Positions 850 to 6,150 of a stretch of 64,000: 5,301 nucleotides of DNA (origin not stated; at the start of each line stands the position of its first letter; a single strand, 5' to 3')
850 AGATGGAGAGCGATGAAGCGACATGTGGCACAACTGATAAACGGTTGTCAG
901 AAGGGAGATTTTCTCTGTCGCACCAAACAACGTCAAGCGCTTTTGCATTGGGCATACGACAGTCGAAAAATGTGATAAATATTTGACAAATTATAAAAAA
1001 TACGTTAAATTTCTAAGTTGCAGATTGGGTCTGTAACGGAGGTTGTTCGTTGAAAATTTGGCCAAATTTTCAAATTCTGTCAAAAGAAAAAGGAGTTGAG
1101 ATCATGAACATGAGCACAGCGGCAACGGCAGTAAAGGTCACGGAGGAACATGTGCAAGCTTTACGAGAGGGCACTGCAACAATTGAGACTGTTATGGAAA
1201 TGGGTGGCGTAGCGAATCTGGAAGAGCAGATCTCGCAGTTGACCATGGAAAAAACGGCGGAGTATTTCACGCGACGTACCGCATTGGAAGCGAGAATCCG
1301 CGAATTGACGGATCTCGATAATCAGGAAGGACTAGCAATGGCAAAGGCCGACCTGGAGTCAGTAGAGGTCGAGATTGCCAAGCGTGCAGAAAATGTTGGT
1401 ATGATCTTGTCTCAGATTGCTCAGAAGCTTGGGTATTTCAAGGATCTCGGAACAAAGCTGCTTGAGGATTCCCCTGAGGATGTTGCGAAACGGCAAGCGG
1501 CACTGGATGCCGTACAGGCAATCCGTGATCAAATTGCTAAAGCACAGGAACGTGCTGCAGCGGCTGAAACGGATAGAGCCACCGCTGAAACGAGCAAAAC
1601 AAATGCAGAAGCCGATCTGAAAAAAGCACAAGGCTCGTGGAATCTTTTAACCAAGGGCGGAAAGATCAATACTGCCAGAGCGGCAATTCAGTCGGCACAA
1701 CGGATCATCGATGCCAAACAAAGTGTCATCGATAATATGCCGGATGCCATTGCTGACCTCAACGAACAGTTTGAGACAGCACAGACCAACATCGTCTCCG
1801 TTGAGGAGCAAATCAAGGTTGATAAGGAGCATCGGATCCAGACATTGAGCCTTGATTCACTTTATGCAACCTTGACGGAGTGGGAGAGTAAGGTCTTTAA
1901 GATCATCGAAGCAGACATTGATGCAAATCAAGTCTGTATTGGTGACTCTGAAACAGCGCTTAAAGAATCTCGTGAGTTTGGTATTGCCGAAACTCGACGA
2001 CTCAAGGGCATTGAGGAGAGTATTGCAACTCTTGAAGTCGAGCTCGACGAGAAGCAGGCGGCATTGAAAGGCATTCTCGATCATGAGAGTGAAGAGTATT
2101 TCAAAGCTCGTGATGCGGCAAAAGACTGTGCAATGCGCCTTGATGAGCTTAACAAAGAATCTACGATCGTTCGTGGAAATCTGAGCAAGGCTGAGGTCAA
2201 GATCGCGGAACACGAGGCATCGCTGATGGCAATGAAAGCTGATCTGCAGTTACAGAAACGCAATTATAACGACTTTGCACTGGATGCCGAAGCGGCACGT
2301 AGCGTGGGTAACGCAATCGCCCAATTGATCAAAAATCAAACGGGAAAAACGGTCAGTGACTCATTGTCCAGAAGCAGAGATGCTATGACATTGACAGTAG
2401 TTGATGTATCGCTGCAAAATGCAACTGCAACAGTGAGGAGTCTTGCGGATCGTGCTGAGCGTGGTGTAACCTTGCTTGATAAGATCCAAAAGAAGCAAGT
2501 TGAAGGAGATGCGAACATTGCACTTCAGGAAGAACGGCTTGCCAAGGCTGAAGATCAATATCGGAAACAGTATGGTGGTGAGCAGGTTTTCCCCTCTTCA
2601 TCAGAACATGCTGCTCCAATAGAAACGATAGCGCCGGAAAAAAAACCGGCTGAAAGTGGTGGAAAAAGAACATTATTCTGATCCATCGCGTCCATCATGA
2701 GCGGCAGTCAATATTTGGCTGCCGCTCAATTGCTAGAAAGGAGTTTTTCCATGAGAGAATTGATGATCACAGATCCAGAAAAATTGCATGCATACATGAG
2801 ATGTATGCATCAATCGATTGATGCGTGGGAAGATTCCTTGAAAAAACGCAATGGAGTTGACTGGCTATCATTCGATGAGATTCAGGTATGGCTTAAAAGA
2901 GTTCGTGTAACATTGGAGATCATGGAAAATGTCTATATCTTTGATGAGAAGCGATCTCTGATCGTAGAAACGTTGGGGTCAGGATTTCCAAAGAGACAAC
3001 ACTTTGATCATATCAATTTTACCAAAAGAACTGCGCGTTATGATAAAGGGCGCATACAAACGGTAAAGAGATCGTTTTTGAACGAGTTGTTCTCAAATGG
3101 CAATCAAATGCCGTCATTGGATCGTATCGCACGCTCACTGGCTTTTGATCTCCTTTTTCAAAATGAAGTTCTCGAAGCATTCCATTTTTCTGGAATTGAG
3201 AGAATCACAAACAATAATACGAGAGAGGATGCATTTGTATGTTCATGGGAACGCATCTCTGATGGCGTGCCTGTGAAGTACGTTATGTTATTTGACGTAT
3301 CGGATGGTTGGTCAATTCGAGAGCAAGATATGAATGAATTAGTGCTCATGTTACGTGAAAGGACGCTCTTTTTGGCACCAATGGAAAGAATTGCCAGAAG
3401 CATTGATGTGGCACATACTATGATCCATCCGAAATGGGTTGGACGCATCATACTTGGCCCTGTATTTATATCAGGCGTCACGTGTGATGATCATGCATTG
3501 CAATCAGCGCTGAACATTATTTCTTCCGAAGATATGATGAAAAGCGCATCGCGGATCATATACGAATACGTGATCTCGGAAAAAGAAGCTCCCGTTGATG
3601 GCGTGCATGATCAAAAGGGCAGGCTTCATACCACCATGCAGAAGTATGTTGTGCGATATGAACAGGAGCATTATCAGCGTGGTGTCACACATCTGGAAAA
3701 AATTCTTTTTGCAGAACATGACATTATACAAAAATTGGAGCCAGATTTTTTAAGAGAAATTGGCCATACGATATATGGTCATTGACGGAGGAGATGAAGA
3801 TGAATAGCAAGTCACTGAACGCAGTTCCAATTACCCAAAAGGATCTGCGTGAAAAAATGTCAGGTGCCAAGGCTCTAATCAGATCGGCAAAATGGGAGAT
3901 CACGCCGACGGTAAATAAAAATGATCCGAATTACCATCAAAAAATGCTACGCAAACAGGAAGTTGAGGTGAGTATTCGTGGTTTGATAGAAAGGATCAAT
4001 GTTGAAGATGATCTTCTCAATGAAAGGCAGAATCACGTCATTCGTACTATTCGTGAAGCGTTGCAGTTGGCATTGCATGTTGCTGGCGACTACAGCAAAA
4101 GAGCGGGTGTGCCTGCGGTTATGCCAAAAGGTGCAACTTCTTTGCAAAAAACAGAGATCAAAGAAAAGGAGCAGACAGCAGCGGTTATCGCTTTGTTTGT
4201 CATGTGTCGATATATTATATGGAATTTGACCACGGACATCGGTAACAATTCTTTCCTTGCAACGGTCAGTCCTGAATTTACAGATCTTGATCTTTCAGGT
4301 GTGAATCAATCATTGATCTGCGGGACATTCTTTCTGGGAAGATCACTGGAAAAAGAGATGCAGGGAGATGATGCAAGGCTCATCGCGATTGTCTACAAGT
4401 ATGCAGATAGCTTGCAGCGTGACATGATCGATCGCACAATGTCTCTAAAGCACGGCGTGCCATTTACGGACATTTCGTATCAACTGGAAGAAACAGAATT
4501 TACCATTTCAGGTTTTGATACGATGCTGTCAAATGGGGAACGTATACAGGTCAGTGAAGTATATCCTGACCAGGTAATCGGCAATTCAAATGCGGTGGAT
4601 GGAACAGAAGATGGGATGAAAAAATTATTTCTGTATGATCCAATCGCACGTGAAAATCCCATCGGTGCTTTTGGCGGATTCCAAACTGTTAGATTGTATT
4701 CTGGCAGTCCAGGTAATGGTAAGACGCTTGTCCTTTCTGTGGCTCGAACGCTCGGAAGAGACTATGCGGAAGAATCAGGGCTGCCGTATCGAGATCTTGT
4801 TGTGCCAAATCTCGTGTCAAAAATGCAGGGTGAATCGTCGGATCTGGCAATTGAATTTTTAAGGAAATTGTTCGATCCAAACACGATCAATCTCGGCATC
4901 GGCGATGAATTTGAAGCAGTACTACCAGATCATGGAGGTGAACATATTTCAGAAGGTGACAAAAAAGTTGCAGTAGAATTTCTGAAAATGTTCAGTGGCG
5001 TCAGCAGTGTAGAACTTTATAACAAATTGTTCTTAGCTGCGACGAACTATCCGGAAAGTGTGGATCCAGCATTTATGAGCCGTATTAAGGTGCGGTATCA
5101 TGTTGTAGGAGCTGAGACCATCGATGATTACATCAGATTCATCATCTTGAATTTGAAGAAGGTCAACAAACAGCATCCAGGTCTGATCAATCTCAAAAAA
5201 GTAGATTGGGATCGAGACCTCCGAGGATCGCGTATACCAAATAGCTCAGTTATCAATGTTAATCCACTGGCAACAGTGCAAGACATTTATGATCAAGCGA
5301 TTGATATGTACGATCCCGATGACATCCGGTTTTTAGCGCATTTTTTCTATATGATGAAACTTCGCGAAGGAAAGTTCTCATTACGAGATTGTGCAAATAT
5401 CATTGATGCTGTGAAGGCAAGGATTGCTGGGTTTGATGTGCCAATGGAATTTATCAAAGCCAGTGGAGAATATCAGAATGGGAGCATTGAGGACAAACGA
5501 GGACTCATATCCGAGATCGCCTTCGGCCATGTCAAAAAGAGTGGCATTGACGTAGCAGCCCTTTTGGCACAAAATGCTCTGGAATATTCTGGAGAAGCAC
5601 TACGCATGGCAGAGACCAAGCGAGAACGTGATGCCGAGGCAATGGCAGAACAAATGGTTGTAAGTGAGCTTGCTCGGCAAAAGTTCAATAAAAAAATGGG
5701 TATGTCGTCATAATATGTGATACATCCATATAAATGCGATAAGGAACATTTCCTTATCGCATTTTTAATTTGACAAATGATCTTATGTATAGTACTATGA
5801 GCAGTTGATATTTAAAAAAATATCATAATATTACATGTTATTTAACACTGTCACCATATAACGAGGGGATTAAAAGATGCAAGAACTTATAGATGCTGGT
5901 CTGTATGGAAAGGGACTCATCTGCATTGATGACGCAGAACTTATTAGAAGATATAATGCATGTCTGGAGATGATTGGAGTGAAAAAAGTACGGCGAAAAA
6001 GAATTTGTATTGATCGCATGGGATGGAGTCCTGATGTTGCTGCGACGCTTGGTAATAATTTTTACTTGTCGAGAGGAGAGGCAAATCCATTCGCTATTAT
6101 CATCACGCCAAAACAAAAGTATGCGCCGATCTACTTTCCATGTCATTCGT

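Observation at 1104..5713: Three-gene operon: 526-aa coiled-coil protein, 344-aa unknown protein, 638-aa classic AAA ATPase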

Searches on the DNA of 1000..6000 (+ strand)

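Call 8: search_dna_similar(query=window:1000-6000:+, collection=phages, mode=near)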
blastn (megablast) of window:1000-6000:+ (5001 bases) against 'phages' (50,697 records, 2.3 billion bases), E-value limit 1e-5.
No match.

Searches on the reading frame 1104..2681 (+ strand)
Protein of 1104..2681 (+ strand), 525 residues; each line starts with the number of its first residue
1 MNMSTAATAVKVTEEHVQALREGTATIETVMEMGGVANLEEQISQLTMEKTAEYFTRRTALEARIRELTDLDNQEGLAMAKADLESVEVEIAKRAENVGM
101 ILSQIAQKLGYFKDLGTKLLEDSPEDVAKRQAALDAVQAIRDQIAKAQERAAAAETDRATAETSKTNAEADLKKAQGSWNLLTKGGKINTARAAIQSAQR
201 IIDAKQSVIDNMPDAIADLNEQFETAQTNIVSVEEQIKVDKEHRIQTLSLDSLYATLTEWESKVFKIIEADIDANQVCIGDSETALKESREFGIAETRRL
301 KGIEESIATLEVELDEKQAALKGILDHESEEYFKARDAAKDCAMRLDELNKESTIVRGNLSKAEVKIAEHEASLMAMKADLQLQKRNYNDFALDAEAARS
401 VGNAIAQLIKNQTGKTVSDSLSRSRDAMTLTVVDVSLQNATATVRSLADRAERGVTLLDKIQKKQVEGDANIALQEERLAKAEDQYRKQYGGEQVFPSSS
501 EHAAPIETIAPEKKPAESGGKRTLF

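Call 4: search_protein_families(library=pfam, proteins=[window:1104-2681:+], max_evalue=0.1)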
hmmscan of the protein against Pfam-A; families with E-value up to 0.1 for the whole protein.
window:1104-2681:+ (525 aa): 0 families

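Call 5: search_protein_families(library=ncbifam, proteins=[window:1104-2681:+], max_evalue=0.1)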
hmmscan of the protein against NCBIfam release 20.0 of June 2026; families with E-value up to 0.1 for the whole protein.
window:1104-2681:+ (525 aa): 2 families
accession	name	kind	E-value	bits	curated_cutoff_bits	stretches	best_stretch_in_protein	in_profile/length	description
TIGR02168.1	SMC_prok_B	equivalog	0.002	15.9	567.35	1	67-319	671-924/1181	chromosome segregation protein SMC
TIGR02169.1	SMC_prok_A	equivalog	0.019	12.6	729.4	1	31-267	735-971/1165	chromosome segregation protein SMC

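Call 6: search_protein_families(library=padloc, proteins=[window:1104-2681:+], max_evalue=0.1)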
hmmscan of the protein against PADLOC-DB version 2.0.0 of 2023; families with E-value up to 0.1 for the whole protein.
window:1104-2681:+ (525 aa): 0 families

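Call 22: find_homologous_proteins(query=window:1104-2681:+)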
Query window:1104-2681:+ (525 aa): 3 proteins with E <= 0.001 among 8000 candidates.
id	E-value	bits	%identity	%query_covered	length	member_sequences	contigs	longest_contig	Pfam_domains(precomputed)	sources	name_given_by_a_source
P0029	0.0e+0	1068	99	100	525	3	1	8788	-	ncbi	-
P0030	1.5e-80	290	38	86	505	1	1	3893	-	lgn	-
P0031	2.8e-64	236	34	85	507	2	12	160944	-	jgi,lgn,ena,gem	-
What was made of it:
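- Checked: It has RBS AAGGAG at 1090-1095, and a 99%-identical NCBI protein of 525 aa uses the same start (call 22).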

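Call 23: list_cluster_members(proteins=[P0029, P0004, P0006, P0008, P0011, P0020, P0031, P0001, P0013])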
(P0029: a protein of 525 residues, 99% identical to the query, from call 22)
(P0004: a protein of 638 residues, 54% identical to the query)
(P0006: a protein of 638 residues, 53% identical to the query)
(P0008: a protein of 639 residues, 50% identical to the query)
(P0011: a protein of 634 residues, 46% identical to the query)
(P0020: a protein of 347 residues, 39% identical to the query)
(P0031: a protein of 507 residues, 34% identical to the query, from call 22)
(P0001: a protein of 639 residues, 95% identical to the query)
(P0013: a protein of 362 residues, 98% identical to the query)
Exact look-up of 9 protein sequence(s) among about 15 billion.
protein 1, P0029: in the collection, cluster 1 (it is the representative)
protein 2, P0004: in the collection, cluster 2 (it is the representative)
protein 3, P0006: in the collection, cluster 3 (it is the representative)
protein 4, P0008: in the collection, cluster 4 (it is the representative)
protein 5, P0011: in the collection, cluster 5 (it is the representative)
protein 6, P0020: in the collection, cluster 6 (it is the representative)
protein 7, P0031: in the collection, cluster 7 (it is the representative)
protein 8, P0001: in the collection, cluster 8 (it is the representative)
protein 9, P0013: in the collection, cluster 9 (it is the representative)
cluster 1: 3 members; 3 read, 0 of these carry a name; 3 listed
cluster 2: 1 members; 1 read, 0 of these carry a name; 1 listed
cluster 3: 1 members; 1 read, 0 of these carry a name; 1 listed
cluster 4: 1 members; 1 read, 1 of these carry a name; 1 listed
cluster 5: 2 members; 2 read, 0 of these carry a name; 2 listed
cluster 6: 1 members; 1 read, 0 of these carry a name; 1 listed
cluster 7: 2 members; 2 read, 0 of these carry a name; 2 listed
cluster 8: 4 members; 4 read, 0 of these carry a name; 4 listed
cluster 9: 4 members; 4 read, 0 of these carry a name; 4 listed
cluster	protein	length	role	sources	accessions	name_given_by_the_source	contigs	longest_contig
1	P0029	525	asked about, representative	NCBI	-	-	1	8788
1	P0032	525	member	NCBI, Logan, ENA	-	-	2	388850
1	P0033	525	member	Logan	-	-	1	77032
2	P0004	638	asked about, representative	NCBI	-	-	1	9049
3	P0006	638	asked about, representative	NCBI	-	-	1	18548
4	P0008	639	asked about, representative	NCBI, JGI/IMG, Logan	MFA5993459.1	MAG: AAA family ATPase [Parcubacteria group bacterium] | ATP-dependent 26S proteasome regulatory subunit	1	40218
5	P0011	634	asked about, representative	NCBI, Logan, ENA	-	-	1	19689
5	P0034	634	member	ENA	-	-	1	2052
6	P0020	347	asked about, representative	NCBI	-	-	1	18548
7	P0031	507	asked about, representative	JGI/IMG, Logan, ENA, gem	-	-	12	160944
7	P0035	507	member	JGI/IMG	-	-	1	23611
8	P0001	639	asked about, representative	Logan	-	-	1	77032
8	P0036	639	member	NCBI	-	-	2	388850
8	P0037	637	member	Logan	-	-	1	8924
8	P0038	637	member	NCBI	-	-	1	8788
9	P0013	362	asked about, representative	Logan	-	-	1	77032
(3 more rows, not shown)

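Call 29: find_encoding_contigs(protein=P0031, flank=10000, max_places=2)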
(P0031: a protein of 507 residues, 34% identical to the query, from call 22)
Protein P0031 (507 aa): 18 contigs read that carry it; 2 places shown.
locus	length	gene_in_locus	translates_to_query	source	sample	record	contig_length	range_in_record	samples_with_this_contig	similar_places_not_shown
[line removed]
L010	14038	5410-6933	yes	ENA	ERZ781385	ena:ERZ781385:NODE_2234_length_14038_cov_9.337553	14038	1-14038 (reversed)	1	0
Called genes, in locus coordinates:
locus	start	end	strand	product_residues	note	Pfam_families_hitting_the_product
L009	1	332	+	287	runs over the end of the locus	PF00181:Ribosomal_L2_N, PF03947:Ribosomal_L2_C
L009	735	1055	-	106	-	PF09876:DUF2103 (weak)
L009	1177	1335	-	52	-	-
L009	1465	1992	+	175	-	-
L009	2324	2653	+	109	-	PF00203:Ribosomal_S19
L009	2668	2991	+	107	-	PF00237:Ribosomal_L22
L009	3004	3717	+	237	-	PF07650:KH_2, PF00189:Ribosomal_S3_C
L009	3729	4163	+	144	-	PF00252:Ribosomal_L16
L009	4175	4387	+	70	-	PF00831:Ribosomal_L29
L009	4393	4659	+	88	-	PF00366:Ribosomal_S17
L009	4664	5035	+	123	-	PF00238:Ribosomal_L14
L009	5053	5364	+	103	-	PF00467:KOW, PF17136:ribosomal_L24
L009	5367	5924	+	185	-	PF00281:Ribosomal_L5, PF00673:Ribosomal_L5_C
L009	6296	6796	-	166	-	-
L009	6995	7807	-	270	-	-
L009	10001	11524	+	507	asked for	-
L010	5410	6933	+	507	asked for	-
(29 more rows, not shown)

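Call 57: search_solved_structures(query=A3, max_evalue=10)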
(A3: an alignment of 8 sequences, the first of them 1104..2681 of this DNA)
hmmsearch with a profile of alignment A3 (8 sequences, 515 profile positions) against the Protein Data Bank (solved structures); distinct sequences matched with E-value up to 10: 11.
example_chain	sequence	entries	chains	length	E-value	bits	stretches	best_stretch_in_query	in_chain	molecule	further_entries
4lin_A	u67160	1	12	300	0.00015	23.8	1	245-370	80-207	Tail needle protein gp26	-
7zr2_A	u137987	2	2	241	0.00019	23.4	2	257-364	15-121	Spike protein S2',Chimeric protein mimic of SARS-CoV-2 Spike HR1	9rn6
3hnw_A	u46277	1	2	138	0.0093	17.9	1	236-312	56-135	uncharacterized protein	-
2zdi_A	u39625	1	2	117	0.13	14.1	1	264-358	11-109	Prefoldin subunit beta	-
1r05_A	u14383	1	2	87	0.13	14.1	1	287-351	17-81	Max protein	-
6gaj_A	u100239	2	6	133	0.28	13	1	287-372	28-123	Outer capsid protein sigma-1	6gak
8qox_B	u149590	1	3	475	0.57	12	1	276-380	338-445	Conserved membrane protein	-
6gao_A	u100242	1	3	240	0.7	11.7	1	286-373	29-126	Outer capsid protein sigma-1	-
3a5t_A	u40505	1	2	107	0.71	11.7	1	279-330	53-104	Transcription factor MafG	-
7js3_A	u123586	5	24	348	0.84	11.4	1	167-200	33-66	Fructose-1,6-bisphosphatase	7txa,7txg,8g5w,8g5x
7x5e_A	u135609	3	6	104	1.2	10.9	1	279-330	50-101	Transcription factor MafG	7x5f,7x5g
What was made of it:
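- The PDB profile search finds no PspA, Vipp1 or ESCRT-III chains (call 57).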

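Call 64: search_protein_families(library=phrogs, proteins=[window:1104-2681:+], max_evalue=0.01)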
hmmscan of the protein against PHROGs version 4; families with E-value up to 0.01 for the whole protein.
window:1104-2681:+ (525 aa): 0 families

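Call 68: search_protein_families(library=pfam, alignment_id=A3, max_evalue=10)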
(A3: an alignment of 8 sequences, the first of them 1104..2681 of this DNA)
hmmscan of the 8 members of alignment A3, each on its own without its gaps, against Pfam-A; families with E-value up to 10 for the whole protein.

A. member 1, window:1104-2681:+ (525 aa): 2 families
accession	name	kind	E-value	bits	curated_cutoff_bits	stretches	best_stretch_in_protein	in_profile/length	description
PF05266.19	DUF724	-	8.1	6.7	38.4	1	125-228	85-186/188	Protein of unknown function (DUF724)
PF24922.1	ACBP4_C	-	9.5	7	31.2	1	314-382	8-76/105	Acyl-CoA-binding domain-containing protein 4-6, C-terminal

B. families by the number of members that match (of 8 scanned): 27 families (the first 25 are shown)
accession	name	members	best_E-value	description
PF10186.14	ATG14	2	0.92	Vacuolar sorting 38 and autophagy-related subunit 14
PF07889.17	DUF1664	2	2.2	Protein of unknown function (DUF1664)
PF04513.17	Baculo_PEP_C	1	0.0053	Baculovirus polyhedron envelope protein, PEP, C terminus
PF18554.7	PheRS_DBD2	1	0.026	PheRS DNA binding domain 2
PF20131.4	MC3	1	0.035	ABC-three component (ABC-3C) system Middle Component 3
PF19457.4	DUF5994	1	0.035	Family of unknown function (DUF5994)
PF19218.5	CoV_NSP3_C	1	0.041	Coronavirus replicase NSP3, C-terminal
PF03961.19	FapA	1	0.042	Flagellar Assembly Protein A beta solenoid domain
PF06419.17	COG6_N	1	0.056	Conserved oligomeric complex COG6, N-terminal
PF12214.13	TPX2_importin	1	0.057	Cell cycle regulated microtubule associated protein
PF24534.1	HMA_PCA1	1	0.059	PCA1 HMA heavy metal-associated domain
PF04212.24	MIT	1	0.083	MIT (microtubule interacting and transport) domain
PF05321.16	HHA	1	0.12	Haemolysin expression modulating protein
PF16326.10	ABC_tran_CTD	1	0.13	ABC transporter C-terminal domain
PF22101.1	HSD_C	1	0.15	Homoserine dehydrogenase C-terminal domain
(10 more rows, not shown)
